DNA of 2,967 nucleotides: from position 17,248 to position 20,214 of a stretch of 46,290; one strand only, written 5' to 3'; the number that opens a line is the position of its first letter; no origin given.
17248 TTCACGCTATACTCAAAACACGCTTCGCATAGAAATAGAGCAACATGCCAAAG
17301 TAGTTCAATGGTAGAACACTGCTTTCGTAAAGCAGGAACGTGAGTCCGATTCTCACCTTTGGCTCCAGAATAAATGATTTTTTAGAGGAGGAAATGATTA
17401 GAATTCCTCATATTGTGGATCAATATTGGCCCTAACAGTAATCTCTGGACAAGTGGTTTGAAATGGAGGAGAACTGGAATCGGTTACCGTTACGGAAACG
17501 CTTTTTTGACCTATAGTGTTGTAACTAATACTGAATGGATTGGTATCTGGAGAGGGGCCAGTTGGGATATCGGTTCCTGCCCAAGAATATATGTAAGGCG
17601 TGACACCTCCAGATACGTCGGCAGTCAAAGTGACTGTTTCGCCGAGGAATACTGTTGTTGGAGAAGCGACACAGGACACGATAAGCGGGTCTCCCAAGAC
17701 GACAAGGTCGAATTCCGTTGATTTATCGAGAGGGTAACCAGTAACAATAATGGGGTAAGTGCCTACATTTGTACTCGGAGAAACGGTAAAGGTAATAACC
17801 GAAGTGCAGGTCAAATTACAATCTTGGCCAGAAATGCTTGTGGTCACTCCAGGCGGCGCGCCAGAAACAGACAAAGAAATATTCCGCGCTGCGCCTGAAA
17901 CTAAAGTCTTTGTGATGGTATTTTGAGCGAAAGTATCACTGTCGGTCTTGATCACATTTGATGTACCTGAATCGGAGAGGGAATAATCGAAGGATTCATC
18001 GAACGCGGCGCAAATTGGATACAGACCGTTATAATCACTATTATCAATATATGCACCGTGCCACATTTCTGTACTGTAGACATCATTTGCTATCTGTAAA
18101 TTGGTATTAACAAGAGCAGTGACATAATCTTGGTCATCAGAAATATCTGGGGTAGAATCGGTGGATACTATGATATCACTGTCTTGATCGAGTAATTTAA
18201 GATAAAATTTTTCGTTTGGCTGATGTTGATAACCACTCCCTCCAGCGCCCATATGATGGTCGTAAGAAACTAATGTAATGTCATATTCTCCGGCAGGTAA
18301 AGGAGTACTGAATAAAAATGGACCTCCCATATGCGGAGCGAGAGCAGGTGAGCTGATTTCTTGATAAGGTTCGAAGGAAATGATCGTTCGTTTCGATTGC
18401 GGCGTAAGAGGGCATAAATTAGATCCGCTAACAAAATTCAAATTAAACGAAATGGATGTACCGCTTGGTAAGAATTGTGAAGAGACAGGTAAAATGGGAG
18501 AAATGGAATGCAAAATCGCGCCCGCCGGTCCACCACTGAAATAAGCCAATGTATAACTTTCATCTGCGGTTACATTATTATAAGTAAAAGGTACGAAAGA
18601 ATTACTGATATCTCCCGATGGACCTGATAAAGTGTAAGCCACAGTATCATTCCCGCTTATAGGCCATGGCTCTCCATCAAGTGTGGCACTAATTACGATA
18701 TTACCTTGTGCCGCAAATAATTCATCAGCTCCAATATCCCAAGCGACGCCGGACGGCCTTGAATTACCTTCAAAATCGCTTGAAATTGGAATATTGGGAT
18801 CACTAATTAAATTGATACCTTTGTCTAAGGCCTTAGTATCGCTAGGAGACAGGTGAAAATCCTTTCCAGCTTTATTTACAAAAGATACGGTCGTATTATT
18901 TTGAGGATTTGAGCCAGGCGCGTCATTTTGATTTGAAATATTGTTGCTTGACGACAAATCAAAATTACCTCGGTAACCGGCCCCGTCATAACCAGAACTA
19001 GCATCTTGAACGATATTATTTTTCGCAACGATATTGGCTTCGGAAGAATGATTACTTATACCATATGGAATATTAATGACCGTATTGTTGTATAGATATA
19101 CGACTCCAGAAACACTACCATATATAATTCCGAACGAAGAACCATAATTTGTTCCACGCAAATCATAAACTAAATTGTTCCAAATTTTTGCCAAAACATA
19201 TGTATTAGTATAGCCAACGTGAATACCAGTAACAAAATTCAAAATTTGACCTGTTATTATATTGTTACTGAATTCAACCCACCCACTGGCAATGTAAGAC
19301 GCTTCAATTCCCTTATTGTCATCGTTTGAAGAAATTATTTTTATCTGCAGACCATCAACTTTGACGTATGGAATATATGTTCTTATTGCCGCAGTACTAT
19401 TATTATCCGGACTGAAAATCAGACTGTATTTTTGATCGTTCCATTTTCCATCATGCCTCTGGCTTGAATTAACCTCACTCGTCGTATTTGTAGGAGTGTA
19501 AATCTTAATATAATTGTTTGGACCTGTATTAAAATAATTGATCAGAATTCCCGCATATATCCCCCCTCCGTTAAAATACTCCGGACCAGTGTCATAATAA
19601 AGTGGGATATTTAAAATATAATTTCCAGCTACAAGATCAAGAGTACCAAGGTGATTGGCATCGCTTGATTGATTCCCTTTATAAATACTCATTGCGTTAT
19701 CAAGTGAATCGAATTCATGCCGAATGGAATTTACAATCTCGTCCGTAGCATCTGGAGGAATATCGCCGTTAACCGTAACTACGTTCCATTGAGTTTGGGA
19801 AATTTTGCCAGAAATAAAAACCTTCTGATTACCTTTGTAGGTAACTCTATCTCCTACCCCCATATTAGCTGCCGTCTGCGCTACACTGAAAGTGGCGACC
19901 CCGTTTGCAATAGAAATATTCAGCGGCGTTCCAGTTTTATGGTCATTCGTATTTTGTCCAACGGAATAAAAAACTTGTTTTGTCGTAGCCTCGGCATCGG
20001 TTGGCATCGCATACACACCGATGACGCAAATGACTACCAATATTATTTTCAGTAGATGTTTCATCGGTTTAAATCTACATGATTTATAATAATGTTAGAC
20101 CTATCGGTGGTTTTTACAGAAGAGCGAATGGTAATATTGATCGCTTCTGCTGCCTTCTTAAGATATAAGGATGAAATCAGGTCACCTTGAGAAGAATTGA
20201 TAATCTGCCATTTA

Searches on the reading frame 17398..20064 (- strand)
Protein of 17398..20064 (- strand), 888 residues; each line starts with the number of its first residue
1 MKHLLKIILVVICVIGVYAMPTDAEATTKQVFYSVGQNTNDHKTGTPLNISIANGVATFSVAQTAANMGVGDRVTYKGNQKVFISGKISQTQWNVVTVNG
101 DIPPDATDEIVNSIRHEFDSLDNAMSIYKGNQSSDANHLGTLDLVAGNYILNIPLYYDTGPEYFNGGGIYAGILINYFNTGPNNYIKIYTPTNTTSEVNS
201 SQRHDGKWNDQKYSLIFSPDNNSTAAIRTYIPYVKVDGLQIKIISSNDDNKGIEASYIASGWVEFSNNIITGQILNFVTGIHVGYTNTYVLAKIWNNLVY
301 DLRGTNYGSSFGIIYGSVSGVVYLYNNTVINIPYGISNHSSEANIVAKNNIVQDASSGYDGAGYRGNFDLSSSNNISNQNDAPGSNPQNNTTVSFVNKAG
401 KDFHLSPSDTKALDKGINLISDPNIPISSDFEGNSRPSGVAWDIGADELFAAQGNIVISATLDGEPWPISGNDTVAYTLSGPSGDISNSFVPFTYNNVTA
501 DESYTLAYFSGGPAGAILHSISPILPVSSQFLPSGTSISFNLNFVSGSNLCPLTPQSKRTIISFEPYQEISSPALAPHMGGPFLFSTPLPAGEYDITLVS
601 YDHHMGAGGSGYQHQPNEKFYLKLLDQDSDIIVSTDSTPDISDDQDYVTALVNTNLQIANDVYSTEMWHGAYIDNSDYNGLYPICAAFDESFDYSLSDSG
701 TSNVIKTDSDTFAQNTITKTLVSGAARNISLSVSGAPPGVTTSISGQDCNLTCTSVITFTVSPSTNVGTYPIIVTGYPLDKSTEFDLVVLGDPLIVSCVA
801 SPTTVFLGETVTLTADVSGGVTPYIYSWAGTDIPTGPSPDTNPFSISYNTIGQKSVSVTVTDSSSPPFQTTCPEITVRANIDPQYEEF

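Call 8: search_protein_families(library=pfam, proteins=[window:17398-20064:-], max_evalue=0.1)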
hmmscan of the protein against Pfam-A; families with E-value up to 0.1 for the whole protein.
window:17398-20064:- (888 aa): 2 families
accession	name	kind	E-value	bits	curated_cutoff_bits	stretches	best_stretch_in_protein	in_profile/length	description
PF00801.26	PKD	-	0.0016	18.9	23.5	1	798-864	4-69/80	PKD domain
PF13927.12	Ig_3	-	0.0049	17.8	30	1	798-841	6-50/78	Immunoglobulin domain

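Call 92: search_protein_families(library=ncbifam, proteins=[window:17398-20064:-], max_evalue=0.01)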
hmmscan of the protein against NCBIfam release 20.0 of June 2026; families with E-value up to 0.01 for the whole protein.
window:17398-20064:- (888 aa): 1 family
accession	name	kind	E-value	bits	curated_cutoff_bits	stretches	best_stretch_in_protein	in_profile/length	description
NF041518.1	choice_anch_Q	domain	0.00097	19.3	25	1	410-448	23-56/58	choice-of-anchor Q domain-containing protein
